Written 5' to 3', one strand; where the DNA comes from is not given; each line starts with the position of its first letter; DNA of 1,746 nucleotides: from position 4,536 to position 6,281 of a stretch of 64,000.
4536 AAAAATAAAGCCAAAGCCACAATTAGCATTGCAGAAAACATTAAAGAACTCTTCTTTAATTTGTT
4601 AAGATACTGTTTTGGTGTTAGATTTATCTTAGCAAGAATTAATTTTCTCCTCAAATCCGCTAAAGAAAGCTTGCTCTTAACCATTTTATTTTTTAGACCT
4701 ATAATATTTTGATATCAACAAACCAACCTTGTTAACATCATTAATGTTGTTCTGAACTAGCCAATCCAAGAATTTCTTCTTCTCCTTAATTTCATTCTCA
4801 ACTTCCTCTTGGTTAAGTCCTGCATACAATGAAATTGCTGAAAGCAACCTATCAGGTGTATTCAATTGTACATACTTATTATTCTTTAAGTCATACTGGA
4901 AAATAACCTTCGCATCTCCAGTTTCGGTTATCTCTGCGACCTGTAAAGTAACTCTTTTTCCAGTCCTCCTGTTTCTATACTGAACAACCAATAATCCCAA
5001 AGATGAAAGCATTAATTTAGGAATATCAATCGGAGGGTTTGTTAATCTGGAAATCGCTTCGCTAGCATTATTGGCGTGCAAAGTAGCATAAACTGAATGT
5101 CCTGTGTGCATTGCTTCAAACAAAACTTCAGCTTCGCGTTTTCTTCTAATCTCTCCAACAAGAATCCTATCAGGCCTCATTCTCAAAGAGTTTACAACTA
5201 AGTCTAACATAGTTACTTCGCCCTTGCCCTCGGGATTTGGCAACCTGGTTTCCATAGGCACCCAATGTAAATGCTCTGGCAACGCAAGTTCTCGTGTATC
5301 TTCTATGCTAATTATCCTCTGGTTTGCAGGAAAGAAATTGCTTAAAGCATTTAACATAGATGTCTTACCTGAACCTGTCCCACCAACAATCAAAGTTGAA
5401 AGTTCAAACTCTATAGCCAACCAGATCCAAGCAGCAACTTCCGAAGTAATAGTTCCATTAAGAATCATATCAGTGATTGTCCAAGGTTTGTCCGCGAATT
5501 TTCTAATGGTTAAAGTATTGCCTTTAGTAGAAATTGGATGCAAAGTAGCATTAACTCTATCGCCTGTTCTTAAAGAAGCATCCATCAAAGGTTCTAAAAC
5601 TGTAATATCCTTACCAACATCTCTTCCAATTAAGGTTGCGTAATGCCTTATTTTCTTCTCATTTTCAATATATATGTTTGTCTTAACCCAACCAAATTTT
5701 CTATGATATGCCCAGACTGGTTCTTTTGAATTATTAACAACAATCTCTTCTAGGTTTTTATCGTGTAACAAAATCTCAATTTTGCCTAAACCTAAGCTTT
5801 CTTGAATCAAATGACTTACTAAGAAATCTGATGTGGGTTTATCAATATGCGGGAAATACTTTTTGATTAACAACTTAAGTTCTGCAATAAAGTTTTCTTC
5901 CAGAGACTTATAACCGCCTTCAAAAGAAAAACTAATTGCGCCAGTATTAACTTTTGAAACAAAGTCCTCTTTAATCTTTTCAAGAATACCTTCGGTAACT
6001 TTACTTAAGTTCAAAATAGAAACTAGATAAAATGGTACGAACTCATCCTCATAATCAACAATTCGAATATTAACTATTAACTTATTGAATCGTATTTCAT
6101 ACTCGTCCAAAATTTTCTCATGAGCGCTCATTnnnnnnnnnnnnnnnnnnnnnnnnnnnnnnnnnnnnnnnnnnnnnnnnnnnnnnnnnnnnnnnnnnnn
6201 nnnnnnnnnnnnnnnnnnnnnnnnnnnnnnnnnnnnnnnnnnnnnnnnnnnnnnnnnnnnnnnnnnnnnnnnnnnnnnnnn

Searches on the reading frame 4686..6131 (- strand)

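Call 59: search_protein_families(library=ncbifam, proteins=[window:4686-6131:-], max_evalue=1e-20)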
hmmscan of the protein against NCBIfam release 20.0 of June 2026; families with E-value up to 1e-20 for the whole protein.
window:4686-6131:- (481 aa): 9 families
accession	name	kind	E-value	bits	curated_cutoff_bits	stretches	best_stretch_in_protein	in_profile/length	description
NF058587.1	archaellum_moto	equivalog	1.9e-78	264.5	550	1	90-478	122-519/527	archaellum flagellar ATPase motor FlaI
TIGR03819.1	heli_sec_ATPase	hypoth_equivalog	2.1e-60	204.7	373.15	1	105-364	42-298/340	TadA family conjugal transfer-associated ATPase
NF053672.1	bindosome_BasE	exception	5.9e-47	160.6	1000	1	6-479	39-510/512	bindosome assembly system ATPase subunit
TIGR02788.1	VirB11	equivalog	2.9e-40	138.2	249.95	1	231-364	132-263/308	P-type DNA transfer ATPase VirB11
TIGR02782.1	TrbB_P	equivalog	7.3e-34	117.4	304.55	1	117-405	13-297/303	P-type conjugative transfer ATPase TrbB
NF010469.0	PRK13894.1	subfamily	5.3e-31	108.1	508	1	117-364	26-265/320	conjugal transfer ATPase TrbB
NF010475.0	PRK13900.1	equivalog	5.1e-29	101.4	389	1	230-363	147-279/333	type IV secretion system ATPase VirB11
NF010425.0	PRK13851.1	equivalog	1.1e-24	87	461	0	224-363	143-280/344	type IV secretion system protein VirB11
NF010407.0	PRK13833.1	subfamily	1e-21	77.7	499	1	180-364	81-260/323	conjugal transfer protein TrbB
